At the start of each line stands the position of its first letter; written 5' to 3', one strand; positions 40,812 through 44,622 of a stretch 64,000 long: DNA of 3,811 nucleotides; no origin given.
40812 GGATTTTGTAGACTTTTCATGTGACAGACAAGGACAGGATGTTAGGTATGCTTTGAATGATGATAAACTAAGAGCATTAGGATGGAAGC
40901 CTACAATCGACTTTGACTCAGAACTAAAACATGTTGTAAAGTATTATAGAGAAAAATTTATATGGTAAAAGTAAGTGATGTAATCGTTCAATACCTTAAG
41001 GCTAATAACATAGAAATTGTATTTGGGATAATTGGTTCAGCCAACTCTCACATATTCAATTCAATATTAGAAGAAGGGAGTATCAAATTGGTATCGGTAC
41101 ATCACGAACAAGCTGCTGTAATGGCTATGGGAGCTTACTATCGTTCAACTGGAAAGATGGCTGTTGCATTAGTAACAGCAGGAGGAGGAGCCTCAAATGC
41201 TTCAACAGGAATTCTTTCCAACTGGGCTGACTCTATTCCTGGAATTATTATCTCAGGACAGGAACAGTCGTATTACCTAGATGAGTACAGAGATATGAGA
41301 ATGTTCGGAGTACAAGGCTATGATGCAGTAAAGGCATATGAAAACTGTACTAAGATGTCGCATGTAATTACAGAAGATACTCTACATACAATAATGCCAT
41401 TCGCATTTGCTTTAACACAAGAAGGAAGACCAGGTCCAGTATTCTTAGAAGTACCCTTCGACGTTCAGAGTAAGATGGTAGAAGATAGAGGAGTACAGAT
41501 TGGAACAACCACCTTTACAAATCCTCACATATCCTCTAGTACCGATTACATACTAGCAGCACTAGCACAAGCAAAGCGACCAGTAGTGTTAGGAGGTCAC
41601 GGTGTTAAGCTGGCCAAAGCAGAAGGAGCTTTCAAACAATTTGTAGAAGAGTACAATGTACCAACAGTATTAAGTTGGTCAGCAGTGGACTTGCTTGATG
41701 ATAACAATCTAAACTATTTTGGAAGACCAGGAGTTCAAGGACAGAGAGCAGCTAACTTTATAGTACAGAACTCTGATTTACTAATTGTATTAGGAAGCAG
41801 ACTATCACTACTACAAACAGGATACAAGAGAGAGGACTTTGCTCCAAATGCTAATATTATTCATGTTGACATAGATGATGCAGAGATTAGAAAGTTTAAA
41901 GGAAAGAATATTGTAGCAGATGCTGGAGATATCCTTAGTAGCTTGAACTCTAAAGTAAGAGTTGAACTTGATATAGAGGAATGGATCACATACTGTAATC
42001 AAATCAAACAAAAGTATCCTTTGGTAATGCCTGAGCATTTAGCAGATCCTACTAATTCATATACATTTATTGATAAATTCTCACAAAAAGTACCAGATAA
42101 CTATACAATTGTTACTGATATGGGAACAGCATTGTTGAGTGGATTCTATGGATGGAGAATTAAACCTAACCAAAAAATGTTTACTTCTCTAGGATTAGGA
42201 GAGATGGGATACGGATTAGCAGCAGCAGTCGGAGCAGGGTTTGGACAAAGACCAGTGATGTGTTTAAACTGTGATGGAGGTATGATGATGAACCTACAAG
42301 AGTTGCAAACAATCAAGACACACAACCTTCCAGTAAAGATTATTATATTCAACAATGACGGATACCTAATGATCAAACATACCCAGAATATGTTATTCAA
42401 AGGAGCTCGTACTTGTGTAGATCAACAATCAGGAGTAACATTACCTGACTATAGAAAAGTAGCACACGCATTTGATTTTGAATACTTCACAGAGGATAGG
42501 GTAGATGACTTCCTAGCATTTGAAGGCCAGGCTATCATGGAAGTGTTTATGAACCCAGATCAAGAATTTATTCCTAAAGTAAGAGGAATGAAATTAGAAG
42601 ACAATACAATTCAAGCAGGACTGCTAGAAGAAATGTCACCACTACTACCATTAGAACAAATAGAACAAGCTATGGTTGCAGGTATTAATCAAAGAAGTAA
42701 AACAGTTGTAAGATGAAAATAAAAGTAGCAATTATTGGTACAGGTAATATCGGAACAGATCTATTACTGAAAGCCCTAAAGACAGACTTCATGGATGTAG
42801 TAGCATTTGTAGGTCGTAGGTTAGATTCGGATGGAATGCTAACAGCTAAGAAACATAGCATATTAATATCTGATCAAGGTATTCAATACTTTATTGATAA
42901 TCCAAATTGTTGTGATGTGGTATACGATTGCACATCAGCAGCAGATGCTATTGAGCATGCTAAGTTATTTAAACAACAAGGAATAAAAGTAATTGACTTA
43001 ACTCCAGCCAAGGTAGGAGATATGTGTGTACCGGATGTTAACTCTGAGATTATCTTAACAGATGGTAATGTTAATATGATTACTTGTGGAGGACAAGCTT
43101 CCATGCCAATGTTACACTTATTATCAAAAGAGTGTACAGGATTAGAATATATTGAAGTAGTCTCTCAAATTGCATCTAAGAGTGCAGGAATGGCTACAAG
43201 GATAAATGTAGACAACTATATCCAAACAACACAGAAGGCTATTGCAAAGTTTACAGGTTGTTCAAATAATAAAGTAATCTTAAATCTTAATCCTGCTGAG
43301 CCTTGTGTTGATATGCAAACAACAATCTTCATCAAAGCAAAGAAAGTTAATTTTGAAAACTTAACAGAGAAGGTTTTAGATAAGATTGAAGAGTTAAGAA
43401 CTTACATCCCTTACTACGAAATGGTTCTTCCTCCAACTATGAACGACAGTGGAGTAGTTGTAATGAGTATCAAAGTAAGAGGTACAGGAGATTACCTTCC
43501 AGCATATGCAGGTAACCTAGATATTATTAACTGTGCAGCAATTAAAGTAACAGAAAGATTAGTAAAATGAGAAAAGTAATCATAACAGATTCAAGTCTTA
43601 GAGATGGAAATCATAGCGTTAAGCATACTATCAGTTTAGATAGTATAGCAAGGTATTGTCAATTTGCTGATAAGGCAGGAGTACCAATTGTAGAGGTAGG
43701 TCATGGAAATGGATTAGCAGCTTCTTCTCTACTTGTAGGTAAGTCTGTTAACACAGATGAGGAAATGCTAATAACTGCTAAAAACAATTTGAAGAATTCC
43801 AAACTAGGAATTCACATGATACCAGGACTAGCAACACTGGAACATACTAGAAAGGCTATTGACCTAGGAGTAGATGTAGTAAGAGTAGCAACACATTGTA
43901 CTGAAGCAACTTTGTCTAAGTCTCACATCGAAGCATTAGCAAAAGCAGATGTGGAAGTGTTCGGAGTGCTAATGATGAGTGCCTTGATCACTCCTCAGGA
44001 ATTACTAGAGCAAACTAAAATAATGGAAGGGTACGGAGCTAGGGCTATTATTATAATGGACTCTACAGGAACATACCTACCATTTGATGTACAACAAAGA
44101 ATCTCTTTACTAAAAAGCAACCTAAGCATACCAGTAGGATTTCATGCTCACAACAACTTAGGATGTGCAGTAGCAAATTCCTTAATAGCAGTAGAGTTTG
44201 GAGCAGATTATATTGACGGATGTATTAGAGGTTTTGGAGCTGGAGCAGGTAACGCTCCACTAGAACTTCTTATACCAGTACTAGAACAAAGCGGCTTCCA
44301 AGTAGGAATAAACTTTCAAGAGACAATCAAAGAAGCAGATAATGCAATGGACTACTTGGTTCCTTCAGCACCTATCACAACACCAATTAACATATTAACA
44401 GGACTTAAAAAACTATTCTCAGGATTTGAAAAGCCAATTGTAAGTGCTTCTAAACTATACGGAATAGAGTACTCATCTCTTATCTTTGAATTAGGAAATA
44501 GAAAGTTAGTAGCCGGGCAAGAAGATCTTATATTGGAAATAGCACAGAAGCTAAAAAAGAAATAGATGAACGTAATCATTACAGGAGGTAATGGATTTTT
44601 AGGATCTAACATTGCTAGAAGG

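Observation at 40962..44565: ALS/YerE-like TPP carboligase translationally coupled to a DmpF-like acylating acetaldehyde dehydrogenase and a DmpG-like pyruvate aldolase inside a sugar pathway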

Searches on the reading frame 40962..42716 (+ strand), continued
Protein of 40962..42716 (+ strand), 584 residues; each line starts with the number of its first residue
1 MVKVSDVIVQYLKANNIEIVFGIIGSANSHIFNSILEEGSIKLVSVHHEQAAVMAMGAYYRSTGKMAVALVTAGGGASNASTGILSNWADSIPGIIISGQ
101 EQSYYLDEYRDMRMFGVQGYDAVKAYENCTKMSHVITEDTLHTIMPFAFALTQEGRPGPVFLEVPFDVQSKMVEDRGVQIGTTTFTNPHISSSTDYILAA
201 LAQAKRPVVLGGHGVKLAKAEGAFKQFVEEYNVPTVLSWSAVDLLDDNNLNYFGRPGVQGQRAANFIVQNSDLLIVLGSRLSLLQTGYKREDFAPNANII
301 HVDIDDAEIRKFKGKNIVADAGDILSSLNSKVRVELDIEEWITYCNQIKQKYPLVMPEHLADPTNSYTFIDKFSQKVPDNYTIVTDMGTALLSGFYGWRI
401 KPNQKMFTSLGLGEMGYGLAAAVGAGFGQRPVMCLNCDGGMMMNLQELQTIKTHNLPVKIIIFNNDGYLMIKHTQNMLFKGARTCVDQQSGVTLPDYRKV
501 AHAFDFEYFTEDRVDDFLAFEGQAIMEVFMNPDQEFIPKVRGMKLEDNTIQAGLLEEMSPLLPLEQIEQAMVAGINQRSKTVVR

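Call 52: find_related_loci(query=window:40962-42713:+, collection=viral_contigs, flank=10000)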
Query window:40962-42713:+ (584 aa) in viral_contigs; peptide patterns used: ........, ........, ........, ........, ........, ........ (x = any residue, [..] = any of these).
106 stretches matched a pattern; 102 encode a relative of the query (tblastn E <= 1e-3); the best 80 are kept; 78 distinct loci.
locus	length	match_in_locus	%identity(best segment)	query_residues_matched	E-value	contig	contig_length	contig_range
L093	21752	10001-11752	89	1-584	0e+0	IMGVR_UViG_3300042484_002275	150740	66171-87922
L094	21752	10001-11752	89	1-584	0e+0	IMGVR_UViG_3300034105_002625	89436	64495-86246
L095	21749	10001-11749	70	1-584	0e+0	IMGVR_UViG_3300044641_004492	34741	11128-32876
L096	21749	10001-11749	70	1-584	0e+0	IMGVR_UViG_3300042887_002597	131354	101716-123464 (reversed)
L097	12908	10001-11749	69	1-584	0e+0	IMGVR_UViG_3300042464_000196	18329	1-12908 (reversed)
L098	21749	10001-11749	69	1-584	0e+0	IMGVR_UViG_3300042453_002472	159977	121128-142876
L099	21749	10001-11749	69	1-584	0e+0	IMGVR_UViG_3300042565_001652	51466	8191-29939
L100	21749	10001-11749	68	1-584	0e+0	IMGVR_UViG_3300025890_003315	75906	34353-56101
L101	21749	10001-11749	69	1-584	0e+0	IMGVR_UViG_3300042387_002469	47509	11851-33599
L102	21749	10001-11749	68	1-584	0e+0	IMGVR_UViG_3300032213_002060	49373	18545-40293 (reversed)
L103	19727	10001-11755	67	1-584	0e+0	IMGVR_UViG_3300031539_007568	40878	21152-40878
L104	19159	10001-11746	69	1-584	0e+0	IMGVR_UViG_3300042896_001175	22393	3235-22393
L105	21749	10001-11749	68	1-584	0e+0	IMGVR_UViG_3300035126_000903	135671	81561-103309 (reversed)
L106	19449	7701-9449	67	1-584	0e+0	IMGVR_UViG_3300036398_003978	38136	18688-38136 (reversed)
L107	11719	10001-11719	68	1-573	0e+0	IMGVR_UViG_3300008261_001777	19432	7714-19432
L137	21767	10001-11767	49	1-584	2e-179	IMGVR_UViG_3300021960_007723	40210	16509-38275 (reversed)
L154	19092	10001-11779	45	1-584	5e-167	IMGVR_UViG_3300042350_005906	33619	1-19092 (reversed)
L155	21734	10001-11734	46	1-572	6e-163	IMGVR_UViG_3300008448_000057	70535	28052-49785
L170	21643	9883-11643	47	1-579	1e-163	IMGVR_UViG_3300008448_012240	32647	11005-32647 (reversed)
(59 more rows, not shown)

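Call 56: search_protein_families(library=pfam, proteins=[L155:6660-7391:+, L155:7393-9042:+, L155:11764-12468:+, L155:12458-13213:+, L155:13215-14375:+, L155:14368-14745:+, L137:7235-8485:-, L137:6288-7226:-, L137:8420-9094:+, L137:12774-13538:+], max_evalue=0.001)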
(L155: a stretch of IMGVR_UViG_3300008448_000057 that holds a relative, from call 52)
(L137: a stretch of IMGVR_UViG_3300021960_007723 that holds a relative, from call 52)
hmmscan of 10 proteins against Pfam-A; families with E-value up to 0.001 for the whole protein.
L155:6660-7391:+ (243 aa): 2 families
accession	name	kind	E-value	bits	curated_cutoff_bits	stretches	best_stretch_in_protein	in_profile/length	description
PF05637.18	Glyco_transf_34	-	1.3e-10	41.9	23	1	3-231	2-236/238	galactosyl transferase GMA12/MNN10 family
PF03314.20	DUF273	-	4.9e-08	33.2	30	1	30-164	4-124/219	Protein of unknown function, DUF273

L155:7393-9042:+ (549 aa): 2 families
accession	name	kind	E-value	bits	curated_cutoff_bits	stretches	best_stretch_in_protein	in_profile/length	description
PF00535.33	Glycos_transf_2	-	7.9e-18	65.4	23.3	1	8-152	2-142/168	Glycosyl transferase family 2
PF00852.26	Glyco_transf_10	-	5.2e-09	36.4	23.9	1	394-511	3-125/182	Glycosyltransferase family 10 (fucosyltransferase) C-term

L155:11764-12468:+ (234 aa): 1 family
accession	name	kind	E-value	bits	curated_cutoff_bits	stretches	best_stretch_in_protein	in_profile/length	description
PF03328.21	HpcH_HpaI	-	1.8e-15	57.3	25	1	13-206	12-204/221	HpcH/HpaI aldolase/citrate lyase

L155:12458-13213:+ (251 aa): 1 family
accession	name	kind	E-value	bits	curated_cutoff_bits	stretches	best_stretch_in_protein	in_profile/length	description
PF03328.21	HpcH_HpaI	-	1.6e-06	28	25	1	59-166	75-185/221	HpcH/HpaI aldolase/citrate lyase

L155:13215-14375:+ (386 aa): 17 families
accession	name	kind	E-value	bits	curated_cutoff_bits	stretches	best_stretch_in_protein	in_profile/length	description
PF00037.32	Fer4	-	5.3e-13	48.6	21.1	2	99-120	2-23/24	4Fe-4S binding domain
PF12838.12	Fer4_7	-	4.5e-11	43.5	27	2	104-166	1-51/52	4Fe-4S dicluster domain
PF12837.12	Fer4_6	-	1.2e-10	41.2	25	2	99-120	3-24/24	4Fe-4S binding domain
PF13237.11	Fer4_10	-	1.7e-10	41.1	25.5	2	148-189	4-46/53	4Fe-4S dicluster domain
PF13484.11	Fer4_16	-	4.3e-10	40.7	30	1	104-165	1-65/66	4Fe-4S double cluster binding domain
PF13187.11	Fer4_9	-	5.9e-10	39.5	27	0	147-167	34-51/52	4Fe-4S dicluster domain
PF14697.11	Fer4_21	-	2.6e-09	37.5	35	1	143-168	31-57/59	4Fe-4S dicluster domain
PF25160.1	LdpA_Fe-S-bd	-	3.2e-09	36.9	27.6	1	146-169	21-44/49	LdpA Fe-S cluster-binding domain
PF13183.11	Fer4_8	-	1.8e-08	35.2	27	1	103-166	3-67/68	4Fe-4S dicluster domain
PF12797.12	Fer4_2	-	5.3e-08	32.8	24.5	1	98-117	3-22/22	4Fe-4S binding domain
PF12617.14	LdpA_C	-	2.2e-07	31.1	22.2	0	314-377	102-182/184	Light dependent period A C-terminal domain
PF12800.12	Fer4_4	-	2.1e-06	28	24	0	151-165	2-16/17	4Fe-4S binding domain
PF13534.11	Fer4_17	-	3.4e-06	27.9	22.2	1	105-166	2-59/61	4Fe-4S dicluster domain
PF13370.11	Fer4_13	-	1.7e-05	25.8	24.5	0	151-167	4-20/58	4Fe-4S single cluster domain of Ferredoxin I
PF12798.12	Fer4_3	-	2.9e-05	25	27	0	153-166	1-14/15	4Fe-4S binding domain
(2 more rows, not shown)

L155:14368-14745:+ (125 aa): 0 families

L137:7235-8485:- (416 aa): 2 families
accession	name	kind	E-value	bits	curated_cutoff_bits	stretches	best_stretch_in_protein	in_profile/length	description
PF01041.23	DegT_DnrJ_EryC1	-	9.7e-70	236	19.8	1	49-403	4-359/360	DegT/DnrJ/EryC1/StrS aminotransferase family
PF00155.27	Aminotran_1_2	-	0.001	18.8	19.7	0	70-166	40-154/361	Aminotransferase class I and II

L137:6288-7226:- (312 aa): 6 families
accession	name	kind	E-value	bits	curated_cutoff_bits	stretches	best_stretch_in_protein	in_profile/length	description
PF16363.11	GDP_Man_Dehyd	-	2.7e-61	208.3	27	1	5-307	1-330/332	GDP-mannose 4,6 dehydratase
PF01370.27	Epimerase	-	1.5e-56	192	20.9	1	4-243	1-240/240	NAD dependent epimerase/dehydratase family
PF02719.21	Polysacc_synt_2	-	9.4e-19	68.1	20.2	1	5-270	2-257/293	Polysaccharide biosynthesis protein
PF04321.23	RmlD_sub_bind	-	3.5e-15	56.3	27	1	4-263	3-233/287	RmlD substrate binding domain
PF01073.25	3Beta_HSD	-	4.1e-13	49.4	22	1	5-225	1-223/280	3-beta hydroxysteroid dehydrogenase/isomerase family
PF07993.18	NAD_binding_4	-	2.6e-12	46.9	20.1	1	61-183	76-210/258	Male sterility protein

L137:8420-9094:+ (224 aa): 2 families
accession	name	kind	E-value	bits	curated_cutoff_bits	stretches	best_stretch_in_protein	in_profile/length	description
PF01370.27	Epimerase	-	7.6e-14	52.1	20.9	1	4-181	1-238/240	NAD dependent epimerase/dehydratase family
PF04321.23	RmlD_sub_bind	-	4.5e-09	36.2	27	1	3-57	2-61/287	RmlD substrate binding domain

L137:12774-13538:+ (254 aa): 1 family
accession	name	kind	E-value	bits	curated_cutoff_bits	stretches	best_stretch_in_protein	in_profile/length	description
PF05637.18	Glyco_transf_34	-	4.9e-26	92.4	23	2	3-107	5-99/238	galactosyl transferase GMA12/MNN10 family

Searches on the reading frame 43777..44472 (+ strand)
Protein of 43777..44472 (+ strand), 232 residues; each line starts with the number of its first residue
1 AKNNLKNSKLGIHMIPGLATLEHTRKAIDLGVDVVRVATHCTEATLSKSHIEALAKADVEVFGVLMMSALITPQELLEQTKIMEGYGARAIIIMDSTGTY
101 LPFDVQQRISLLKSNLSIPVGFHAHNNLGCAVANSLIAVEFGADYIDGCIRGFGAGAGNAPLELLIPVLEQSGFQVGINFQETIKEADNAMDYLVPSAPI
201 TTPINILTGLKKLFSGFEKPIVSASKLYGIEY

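Call 75: search_solved_structures(query=window:43777-44472:+, show_alignments=4, max_evalue=1e-20)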
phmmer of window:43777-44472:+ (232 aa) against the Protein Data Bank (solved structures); distinct sequences matched with E-value up to 1e-20: 4.
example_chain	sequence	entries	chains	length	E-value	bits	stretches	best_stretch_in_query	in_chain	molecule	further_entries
8ih7_A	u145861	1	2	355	3.7e-46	160.6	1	5-230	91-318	4-hydroxy-2-oxovalerate aldolase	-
4lrs_A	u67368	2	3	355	8e-43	149.7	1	5-230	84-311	4-hydroxy-2-oxovalerate aldolase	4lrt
4jn6_A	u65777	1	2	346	1.2e-42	149.2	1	5-230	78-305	4-hydroxy-2-oxovalerate aldolase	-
1nvm_A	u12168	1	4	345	2.4e-42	148.2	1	6-201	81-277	4-hydroxy-2-oxovalerate aldolase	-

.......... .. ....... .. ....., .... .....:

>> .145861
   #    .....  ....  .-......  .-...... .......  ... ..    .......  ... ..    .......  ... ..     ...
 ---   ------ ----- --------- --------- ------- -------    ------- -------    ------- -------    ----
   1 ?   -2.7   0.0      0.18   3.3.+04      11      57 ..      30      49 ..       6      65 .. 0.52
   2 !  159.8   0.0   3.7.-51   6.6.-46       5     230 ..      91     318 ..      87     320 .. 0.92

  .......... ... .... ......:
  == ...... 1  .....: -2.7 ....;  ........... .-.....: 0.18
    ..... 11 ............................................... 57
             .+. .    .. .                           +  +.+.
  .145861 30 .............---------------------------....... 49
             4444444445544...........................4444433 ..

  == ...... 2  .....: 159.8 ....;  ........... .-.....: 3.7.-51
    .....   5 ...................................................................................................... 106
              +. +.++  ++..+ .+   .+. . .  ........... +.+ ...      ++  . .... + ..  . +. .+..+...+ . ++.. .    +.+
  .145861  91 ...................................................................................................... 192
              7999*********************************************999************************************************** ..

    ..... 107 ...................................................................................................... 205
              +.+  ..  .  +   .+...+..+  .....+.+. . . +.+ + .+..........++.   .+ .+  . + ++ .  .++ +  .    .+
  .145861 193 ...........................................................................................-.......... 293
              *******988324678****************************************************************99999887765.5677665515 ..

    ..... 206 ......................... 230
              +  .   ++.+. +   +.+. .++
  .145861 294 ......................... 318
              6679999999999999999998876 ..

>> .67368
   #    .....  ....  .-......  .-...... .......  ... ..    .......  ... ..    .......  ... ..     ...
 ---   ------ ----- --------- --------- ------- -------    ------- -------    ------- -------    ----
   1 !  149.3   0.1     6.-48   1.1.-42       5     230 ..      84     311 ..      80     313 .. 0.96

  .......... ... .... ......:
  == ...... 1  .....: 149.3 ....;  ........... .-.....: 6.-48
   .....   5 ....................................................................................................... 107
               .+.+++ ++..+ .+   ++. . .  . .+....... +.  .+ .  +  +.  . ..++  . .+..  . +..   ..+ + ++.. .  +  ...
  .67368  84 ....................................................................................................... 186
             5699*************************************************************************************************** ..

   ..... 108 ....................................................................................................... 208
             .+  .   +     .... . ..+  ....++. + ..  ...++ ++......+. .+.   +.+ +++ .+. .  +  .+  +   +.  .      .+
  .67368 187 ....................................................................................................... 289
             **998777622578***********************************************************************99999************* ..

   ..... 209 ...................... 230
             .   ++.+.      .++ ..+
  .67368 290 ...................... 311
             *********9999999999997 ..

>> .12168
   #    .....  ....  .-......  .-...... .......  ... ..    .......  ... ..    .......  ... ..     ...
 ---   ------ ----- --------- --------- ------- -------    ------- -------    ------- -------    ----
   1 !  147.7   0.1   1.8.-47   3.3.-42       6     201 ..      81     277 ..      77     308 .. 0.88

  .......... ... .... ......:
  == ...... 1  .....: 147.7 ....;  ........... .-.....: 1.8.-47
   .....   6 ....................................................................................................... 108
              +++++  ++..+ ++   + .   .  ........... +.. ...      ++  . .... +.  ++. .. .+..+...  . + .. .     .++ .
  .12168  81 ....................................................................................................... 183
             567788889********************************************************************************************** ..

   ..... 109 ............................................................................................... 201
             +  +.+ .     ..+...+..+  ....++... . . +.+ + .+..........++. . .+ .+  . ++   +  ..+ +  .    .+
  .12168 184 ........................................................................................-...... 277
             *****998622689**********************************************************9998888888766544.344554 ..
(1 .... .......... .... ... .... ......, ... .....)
